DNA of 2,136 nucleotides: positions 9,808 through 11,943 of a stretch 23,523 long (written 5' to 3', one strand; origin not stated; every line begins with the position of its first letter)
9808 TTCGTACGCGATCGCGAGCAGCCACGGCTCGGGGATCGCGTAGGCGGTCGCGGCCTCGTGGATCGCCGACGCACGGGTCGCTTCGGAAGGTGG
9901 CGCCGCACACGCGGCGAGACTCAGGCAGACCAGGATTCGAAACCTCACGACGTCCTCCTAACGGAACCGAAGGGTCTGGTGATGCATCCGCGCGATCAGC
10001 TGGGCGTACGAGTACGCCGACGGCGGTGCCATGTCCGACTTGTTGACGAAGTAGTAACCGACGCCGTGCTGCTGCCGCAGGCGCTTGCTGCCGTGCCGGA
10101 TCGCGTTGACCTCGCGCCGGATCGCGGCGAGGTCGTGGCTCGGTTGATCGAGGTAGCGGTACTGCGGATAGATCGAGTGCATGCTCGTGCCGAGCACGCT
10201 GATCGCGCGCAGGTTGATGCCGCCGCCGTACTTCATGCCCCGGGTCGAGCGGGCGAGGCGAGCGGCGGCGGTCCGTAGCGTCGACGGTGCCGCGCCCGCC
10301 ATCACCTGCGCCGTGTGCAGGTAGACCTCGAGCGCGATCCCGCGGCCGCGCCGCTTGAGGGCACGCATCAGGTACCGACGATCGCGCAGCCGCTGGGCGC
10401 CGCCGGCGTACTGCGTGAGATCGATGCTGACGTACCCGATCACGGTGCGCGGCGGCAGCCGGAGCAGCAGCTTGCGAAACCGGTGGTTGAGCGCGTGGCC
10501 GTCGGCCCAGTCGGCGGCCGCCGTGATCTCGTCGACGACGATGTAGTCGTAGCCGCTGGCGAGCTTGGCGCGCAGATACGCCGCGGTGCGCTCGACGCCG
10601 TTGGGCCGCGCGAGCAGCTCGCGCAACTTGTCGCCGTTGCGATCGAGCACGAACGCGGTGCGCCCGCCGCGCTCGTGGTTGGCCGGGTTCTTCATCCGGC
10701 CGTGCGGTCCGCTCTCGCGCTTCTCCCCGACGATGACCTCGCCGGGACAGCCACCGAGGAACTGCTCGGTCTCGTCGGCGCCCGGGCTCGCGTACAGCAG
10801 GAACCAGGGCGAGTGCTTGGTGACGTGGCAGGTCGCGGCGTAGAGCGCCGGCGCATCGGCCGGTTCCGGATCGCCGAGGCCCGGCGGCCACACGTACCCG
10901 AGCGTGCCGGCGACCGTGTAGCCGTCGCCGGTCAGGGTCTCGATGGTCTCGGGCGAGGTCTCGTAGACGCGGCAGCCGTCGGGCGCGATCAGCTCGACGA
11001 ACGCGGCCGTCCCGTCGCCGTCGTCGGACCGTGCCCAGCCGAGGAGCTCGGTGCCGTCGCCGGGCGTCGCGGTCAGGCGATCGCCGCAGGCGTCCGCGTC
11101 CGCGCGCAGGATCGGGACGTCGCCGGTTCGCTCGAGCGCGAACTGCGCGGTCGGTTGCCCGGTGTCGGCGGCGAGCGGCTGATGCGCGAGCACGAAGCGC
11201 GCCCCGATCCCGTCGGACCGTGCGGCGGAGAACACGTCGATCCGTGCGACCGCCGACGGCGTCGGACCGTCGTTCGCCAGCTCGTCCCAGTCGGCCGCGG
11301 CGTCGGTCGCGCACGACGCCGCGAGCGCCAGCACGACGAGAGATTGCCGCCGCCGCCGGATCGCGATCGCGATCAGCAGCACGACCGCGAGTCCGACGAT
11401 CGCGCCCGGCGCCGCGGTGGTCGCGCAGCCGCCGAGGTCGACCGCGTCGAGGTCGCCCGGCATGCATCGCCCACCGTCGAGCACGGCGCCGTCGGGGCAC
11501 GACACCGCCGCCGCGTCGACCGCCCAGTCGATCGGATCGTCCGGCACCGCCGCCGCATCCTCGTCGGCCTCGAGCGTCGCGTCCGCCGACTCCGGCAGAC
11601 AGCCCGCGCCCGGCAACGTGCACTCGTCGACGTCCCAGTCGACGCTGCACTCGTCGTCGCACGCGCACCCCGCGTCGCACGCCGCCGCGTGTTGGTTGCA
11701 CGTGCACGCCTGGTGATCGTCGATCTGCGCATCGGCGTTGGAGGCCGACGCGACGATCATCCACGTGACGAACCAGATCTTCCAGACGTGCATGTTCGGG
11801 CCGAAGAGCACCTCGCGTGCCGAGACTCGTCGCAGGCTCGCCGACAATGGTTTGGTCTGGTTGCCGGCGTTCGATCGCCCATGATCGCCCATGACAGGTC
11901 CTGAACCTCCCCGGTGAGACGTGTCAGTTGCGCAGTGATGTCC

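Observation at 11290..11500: Internal MYXO-CTERM-like sorting signal followed in frame by an orphan lipobox: probable gene fusion or lost stop/start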

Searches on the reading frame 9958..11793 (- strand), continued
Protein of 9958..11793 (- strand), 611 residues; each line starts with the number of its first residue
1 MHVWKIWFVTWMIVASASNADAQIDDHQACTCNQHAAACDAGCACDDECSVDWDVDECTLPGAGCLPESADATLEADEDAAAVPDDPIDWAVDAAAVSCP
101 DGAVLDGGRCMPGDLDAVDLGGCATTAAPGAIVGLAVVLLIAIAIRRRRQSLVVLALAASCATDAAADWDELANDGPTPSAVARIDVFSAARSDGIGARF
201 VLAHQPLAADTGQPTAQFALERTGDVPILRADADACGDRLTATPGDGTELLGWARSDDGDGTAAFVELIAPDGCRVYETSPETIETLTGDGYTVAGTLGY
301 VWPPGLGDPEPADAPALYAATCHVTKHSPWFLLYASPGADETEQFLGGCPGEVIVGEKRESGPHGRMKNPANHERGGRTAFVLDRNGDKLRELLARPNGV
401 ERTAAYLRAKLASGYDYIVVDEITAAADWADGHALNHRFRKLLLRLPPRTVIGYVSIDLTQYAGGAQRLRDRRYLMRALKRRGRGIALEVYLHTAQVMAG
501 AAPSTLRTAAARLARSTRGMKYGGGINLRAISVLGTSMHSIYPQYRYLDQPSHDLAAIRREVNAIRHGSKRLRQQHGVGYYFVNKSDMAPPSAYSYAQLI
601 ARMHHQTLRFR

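Call 74: find_encoding_contigs(protein=P0028, flank=6000, max_places=2)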
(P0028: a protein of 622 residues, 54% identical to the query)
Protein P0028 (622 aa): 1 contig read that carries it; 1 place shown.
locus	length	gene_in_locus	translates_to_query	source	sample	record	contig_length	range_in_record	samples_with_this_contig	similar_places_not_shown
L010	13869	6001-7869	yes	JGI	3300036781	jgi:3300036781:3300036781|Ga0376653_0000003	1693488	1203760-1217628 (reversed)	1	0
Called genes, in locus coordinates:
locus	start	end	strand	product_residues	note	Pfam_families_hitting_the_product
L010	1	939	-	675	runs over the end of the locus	PF26550:Tricorn_2nd (weak), PF26549:Tricorn_N, PF07676:PD40 (weak), PF26550:Tricorn_2nd (weak), PF26549:Tricorn_N, PF00561:Abhydrolase_1 (faint), PF02129:Peptidase_S15 (faint), PF00326:Peptidase_S9, +1 more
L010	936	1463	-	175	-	PF01066:CDP-OH_P_transf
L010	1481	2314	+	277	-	PF21088:MS_channel_1st, PF00924:MS_channel_2nd, PF21082:MS_channel_3rd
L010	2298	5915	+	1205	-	-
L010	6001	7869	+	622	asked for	-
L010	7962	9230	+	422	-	PF00079:Serpin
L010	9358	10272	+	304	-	-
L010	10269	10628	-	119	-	PF12680:SnoaL_2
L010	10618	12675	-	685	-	PF22745:Nlig-Ia, PF01653:DNA_ligase_aden, PF03120:OB_DNA_ligase, PF03119:DNA_ligase_ZBD, PF12826:HHH_2 (faint), PF14520:HHH_5 (faint), PF00533:BRCT, PF12738:PTCB-BRCT (weak)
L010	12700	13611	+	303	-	-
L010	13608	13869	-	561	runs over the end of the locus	-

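Call 76: search_protein_families(library=pfam, proteins=[P0167, P0168, P0171, P0176, P0173, P0156, P0153], max_evalue=0.001)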
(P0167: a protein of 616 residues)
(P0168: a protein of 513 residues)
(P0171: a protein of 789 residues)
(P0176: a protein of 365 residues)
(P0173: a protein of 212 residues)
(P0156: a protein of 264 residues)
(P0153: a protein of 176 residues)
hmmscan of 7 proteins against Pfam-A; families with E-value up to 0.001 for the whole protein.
P0167 (616 aa): 2 families
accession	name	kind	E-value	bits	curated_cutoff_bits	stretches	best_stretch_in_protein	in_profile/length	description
PF18885.6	DUF5648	-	2.1e-155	510.7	25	5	46-181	1-133/134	Domain of unknown function (DUF5648)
PF00413.30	Peptidase_M10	-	0.00018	21.8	24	1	563-586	111-134/159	Matrixin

P0168 (513 aa): 1 family
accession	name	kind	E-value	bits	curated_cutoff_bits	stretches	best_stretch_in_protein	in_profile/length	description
PF18885.6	DUF5648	-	1.6e-67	226.2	25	3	382-507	9-134/134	Domain of unknown function (DUF5648)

P0171 (789 aa): 1 family
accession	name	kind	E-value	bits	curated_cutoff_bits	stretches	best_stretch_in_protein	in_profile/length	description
PF18885.6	DUF5648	-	1.4e-69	232.9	25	4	483-613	3-134/134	Domain of unknown function (DUF5648)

P0176 (365 aa): 5 families
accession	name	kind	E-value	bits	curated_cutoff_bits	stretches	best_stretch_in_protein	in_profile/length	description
PF18885.6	DUF5648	-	1e-37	129.8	25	1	219-314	38-133/134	Domain of unknown function (DUF5648)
PF16656.11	Pur_ac_phosph_N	-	1.2e-28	99.9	30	2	31-112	9-93/93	Purple acid Phosphatase, N-terminal domain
PF00041.27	fn3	-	4.2e-11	43.3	25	1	27-103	7-78/84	Fibronectin type III domain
PF16655.11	PhoD_N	-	2.8e-10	41.1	30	1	61-112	46-90/90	PhoD-like phosphatase, N-terminal domain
PF10179.15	NDNF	-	8.3e-05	23.1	27.3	0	71-91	86-106/127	Neuron-derived neurotrophic factor, first Fn(III) domain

P0173 (212 aa): 1 family
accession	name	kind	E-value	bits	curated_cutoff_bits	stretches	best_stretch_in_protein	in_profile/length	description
PF18885.6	DUF5648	-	3.7e-14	53.5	25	1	74-189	14-133/134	Domain of unknown function (DUF5648)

P0156 (264 aa): 3 families
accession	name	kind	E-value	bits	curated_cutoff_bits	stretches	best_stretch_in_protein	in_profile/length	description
PF18885.6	DUF5648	-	6.5e-24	85.1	25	1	159-261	34-133/134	Domain of unknown function (DUF5648)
PF16656.11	Pur_ac_phosph_N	-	3.9e-14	53.4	30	1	44-120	15-93/93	Purple acid Phosphatase, N-terminal domain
PF00041.27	fn3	-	1e-05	26.1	25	1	35-110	7-76/84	Fibronectin type III domain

P0153 (176 aa): 1 family
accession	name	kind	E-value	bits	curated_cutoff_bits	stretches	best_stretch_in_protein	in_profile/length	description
PF18885.6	DUF5648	-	4.9e-43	147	25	2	42-172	1-133/134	Domain of unknown function (DUF5648)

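Call 79: list_cluster_members(proteins=[P0001, P0006, P0010, P0024, P0025])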
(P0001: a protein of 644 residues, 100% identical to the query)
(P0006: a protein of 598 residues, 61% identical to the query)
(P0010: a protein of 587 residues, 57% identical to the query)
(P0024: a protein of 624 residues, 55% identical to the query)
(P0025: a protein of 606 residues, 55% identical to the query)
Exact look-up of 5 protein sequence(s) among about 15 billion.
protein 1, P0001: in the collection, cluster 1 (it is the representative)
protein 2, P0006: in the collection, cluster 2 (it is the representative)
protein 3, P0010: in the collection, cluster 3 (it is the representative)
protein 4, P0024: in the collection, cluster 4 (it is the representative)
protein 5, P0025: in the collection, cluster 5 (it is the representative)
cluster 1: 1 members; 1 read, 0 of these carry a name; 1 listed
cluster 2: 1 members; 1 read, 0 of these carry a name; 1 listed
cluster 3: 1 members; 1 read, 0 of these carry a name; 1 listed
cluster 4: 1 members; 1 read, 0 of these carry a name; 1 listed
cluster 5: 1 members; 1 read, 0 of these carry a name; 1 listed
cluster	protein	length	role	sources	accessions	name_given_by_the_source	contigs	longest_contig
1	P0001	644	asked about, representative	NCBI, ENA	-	-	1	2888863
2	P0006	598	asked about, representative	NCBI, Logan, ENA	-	-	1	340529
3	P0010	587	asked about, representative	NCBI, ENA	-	-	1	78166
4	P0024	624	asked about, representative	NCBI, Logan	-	-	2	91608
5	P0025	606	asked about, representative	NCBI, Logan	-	-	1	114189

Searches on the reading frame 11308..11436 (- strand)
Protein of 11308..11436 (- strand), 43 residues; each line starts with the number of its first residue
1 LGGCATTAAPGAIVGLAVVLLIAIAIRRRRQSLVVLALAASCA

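Call 68: find_homologous_proteins(query=A4, max_evalue=0.001)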
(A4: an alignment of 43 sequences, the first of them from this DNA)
Query A4 (43 sequences): 8000 candidates shared short words with the query, none scored E <= 0.001.

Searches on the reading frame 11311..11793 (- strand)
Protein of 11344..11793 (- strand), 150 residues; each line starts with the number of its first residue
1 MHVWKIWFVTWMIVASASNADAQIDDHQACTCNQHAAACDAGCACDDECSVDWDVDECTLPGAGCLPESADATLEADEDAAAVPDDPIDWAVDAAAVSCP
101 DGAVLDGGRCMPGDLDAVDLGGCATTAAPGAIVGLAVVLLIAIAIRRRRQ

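Call 5: search_protein_families(library=ncbifam, proteins=[window:11344-11793:-], max_evalue=10)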
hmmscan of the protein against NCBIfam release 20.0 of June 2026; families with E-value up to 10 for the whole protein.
window:11344-11793:- (150 aa): 7 families
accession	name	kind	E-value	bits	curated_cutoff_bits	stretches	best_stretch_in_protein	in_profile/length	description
TIGR03901.2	MYXO-CTERM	domain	8.5e-05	22.8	20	1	121-149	3-33/34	MYXO-CTERM sorting domain-containing protein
NF045523.1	MXAN_5453_fam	exception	0.01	14.4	500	1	13-149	401-541/544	MXAN_5453 family MXYO-CTERM-anchored protein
TIGR03382.1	GC_trans_RRR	domain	0.05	14.3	15.85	1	122-149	1-26/27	MYXO-CTERM sorting domain-containing protein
NF045522.1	MXAN_2561_fam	equivalog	0.053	13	150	1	119-150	275-304/304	MXAN_2561 family MXYO-CTERM-anchored protein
NF033846.1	Rumino_NPXTG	domain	0.069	13.5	23.5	1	130-149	11-30/30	NPXTG-anchored protein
TIGR02595.1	PEP_CTERM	domain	0.14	13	16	1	129-150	4-24/24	PEP-CTERM sorting domain-containing protein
NF038112.1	myxo_dep_M36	subfamily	0.16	9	1500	1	84-149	1571-1602/1604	myxosortase-dependent M36 family metallopeptidase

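Call 6: search_protein_families(library=pfam, proteins=[window:11344-11793:-], max_evalue=10)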
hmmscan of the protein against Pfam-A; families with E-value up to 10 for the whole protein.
window:11344-11793:- (150 aa): 2 families
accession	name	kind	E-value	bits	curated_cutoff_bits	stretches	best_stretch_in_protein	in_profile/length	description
PF25752.1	DUF1619_N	-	0.0049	17.8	22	1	28-52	24-49/120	N-terminal domain of DUF1619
PF21314.2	TM_ErbB1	-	0.058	13.6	27.1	1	130-150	4-28/36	Epidermal growth factor receptor transmembrane-juxtamembrane segment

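Call 69: predict_structure(alignment_id=A3)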
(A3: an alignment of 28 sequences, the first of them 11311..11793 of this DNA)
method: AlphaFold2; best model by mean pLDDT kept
length: 161 residues; sequences in the alignment: 28
mean_pLDDT: 74.7   pTM: 0.28
mean pLDDT of the five models: 74.7, 73.9, 73.6, 73.1, 72.2
residues with pLDDT >= 90: 19; 70-90: 88; 50-70: 44; < 50: 10
segments of 3 or more residues with pLDDT < 50: 19-21, 120-122
pLDDT, mean of each block of 10 residues (from residue 1): 78 65 52 62 67 82 81 88 81 84 90 67 52 87 83 76 68
secondary structure, 60 per line:
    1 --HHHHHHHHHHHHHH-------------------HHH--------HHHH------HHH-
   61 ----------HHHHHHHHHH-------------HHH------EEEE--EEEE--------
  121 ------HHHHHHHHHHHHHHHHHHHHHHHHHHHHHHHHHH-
elements in order: H3-16 H47-50 H71-80 E103-106 E109-112 H127-160

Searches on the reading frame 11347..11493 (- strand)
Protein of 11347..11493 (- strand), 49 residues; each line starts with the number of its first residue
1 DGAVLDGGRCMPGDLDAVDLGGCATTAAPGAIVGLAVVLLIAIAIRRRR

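Call 53: search_protein_families(library=ncbifam, alignment_id=A2, max_evalue=0.01)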
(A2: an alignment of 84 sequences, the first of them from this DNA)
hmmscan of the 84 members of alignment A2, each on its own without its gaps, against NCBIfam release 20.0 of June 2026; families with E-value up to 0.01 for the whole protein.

A. member 1, seq(49 aa): 2 families
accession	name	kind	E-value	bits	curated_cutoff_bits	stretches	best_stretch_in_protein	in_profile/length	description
TIGR03901.2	MYXO-CTERM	domain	3.2e-05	24.2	20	1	21-49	3-33/34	MYXO-CTERM sorting domain-containing protein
TIGR03382.1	GC_trans_RRR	domain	0.0032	18.1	15.85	1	22-49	1-26/27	MYXO-CTERM sorting domain-containing protein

B. families by the number of members that match (of 84 scanned): 16 families
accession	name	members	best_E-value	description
TIGR03901.2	MYXO-CTERM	47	9.2e-07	MYXO-CTERM sorting domain-containing protein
TIGR03382.1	GC_trans_RRR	37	2e-06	MYXO-CTERM sorting domain-containing protein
NF041894.1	MXAN_6652_fam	18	5.7e-06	MXAN_6652 family MXYO-CTERM-anchored protein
TIGR04564.1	Synergist_CTERM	18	9.1e-06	Synerg-CTERM sorting domain-containing protein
NF045522.1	MXAN_2561_fam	16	0.00011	MXAN_2561 family MXYO-CTERM-anchored protein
NF033191.4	JDVT-CTERM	6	0.00019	JDVT-CTERM domain-containing protein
NF033846.1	Rumino_NPXTG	5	0.0013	NPXTG-anchored protein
NF045638.1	Mrt_dep_phytase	4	0.0039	myxosortase-dependent phytase-like phosphatase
NF041936.1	MXAN_0125_fam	3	0.0007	MXAN_0125 family MYXO-CTERM protein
NF041738.1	GG_III-CTERM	3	0.0014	GGIII-like transmembrane region-containing protein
NF041938.1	RSIGE_not_HEIGH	2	0.0015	MYXO-CTERM-anchored inactivated metalloprotease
NF051874.1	PVV_CTERM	2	0.0073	PVV-CTERM domain-containing choice-of-anchor G protein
NF038112.1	myxo_dep_M36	1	0.00029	myxosortase-dependent M36 family metallopeptidase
NF058582.1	Microco_LAVTG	1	0.0007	LAVTG motif-containing sortase-dependent surface protein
TIGR04126.1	PGF_CTERM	1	0.0057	PGF-CTERM sorting domain-containing protein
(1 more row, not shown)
